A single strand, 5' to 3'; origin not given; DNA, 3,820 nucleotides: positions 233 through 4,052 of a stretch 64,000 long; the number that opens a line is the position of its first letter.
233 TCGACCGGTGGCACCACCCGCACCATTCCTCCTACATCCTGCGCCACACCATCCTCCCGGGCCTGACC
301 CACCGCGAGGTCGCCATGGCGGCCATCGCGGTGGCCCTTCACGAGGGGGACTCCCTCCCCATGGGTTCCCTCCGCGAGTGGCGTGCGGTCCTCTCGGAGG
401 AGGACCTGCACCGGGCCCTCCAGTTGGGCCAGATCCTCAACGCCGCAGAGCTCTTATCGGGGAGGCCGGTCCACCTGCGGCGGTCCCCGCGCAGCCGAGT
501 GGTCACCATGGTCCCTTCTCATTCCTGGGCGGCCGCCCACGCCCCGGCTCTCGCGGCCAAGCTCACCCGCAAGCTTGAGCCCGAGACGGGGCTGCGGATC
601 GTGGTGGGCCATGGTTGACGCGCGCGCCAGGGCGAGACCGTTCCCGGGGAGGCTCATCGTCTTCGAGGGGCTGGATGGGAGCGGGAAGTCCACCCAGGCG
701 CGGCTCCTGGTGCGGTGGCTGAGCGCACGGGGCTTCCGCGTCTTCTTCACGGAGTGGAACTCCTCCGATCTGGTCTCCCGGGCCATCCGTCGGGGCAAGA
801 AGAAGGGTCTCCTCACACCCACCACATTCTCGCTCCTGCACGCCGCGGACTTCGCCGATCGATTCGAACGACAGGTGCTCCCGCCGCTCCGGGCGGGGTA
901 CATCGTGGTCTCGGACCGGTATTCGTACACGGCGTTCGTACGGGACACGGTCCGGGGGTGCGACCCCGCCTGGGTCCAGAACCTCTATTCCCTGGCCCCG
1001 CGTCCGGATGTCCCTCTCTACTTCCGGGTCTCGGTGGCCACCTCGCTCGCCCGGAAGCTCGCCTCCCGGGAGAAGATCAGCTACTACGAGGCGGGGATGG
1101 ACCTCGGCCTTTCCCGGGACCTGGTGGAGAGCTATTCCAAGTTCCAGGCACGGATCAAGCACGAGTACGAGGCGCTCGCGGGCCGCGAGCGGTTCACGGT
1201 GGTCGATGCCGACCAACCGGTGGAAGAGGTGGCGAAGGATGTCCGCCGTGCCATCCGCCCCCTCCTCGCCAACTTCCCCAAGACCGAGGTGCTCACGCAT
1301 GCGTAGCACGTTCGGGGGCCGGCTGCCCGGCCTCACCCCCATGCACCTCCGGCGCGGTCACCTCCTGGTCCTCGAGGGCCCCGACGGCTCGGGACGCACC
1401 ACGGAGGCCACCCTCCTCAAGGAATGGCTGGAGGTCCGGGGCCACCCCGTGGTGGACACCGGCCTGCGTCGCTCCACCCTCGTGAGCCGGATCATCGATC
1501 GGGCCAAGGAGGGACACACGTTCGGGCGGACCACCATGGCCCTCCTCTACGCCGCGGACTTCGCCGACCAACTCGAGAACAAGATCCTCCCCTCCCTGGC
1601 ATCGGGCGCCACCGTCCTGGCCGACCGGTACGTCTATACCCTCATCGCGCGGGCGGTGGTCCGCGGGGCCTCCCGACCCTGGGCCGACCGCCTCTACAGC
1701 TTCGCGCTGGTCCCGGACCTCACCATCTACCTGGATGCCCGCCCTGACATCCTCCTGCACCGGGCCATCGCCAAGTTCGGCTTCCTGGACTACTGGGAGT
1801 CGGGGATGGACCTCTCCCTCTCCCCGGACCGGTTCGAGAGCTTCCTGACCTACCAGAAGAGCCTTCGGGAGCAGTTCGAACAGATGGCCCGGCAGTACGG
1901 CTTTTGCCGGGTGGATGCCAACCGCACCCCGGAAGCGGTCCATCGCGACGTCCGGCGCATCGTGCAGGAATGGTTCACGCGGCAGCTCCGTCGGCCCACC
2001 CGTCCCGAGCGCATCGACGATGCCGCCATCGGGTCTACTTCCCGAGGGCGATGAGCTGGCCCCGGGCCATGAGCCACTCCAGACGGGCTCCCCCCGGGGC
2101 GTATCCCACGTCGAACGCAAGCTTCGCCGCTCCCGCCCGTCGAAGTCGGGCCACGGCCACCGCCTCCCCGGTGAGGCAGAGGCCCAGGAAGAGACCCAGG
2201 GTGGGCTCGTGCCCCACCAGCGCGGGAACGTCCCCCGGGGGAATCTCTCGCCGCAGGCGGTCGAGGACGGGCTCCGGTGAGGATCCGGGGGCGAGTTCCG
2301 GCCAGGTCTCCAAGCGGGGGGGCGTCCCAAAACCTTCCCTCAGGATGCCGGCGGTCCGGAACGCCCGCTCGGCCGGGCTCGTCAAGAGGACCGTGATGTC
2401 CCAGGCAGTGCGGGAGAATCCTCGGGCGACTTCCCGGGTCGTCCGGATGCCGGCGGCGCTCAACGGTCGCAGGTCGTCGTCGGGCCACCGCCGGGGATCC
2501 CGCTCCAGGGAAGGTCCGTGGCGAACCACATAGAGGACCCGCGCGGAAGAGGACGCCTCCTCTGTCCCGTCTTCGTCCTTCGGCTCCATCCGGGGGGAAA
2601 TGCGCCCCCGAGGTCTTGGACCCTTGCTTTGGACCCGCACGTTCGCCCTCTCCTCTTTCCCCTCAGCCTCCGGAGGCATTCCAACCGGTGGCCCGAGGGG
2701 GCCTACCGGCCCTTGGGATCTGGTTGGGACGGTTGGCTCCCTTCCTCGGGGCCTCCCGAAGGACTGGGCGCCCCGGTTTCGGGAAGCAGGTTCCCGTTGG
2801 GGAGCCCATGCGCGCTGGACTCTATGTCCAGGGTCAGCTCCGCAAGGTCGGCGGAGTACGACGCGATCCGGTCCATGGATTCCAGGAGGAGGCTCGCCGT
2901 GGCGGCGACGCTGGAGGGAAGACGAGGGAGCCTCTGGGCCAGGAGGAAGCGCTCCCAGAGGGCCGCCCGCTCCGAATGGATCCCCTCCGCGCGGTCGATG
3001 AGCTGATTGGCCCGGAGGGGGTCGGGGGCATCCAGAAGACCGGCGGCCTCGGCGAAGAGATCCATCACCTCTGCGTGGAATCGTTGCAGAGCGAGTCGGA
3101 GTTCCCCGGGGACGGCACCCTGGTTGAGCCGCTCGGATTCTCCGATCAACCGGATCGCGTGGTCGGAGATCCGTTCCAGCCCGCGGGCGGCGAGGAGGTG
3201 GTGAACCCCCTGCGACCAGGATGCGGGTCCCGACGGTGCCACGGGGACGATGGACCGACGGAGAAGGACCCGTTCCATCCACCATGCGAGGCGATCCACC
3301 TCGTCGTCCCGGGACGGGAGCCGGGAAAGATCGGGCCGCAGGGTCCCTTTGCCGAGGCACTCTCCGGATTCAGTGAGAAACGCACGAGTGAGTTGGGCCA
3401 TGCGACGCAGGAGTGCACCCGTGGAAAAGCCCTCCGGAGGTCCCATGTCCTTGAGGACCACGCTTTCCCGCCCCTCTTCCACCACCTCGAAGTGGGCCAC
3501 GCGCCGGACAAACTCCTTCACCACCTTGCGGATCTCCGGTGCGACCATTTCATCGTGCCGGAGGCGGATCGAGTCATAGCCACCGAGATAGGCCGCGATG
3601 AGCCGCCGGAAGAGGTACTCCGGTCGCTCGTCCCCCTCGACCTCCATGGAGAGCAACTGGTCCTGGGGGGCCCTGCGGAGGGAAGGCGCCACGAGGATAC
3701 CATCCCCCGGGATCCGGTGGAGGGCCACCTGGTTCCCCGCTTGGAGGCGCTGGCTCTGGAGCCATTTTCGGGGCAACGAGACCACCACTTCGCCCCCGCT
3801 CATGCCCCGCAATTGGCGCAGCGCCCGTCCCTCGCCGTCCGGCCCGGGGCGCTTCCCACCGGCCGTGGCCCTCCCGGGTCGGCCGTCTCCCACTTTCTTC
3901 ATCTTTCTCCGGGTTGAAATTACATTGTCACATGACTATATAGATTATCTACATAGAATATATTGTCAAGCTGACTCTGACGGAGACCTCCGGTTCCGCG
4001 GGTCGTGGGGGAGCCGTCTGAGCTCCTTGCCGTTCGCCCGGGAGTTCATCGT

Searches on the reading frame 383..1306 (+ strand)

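Call 23: search_protein_families(library=pfam, proteins=[window:383-1306:+], max_evalue=0.0001)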
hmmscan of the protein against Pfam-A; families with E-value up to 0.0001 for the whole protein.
window:383-1306:+ (307 aa): 1 family
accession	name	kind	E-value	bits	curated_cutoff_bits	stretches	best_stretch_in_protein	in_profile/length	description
PF02223.23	Thymidylate_kin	-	5.2e-25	88.6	27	1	94-286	1-184/185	Thymidylate kinase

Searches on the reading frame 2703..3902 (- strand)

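Call 23: search_protein_families(library=pfam, proteins=[window:2703-3902:-], max_evalue=0.0001)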
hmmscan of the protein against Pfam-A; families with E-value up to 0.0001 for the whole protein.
window:2703-3902:- (399 aa): 1 family
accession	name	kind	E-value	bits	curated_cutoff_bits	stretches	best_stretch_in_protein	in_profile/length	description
PF01895.24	PhoU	-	3.2e-10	40.7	23.5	1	165-250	1-83/89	PhoU domain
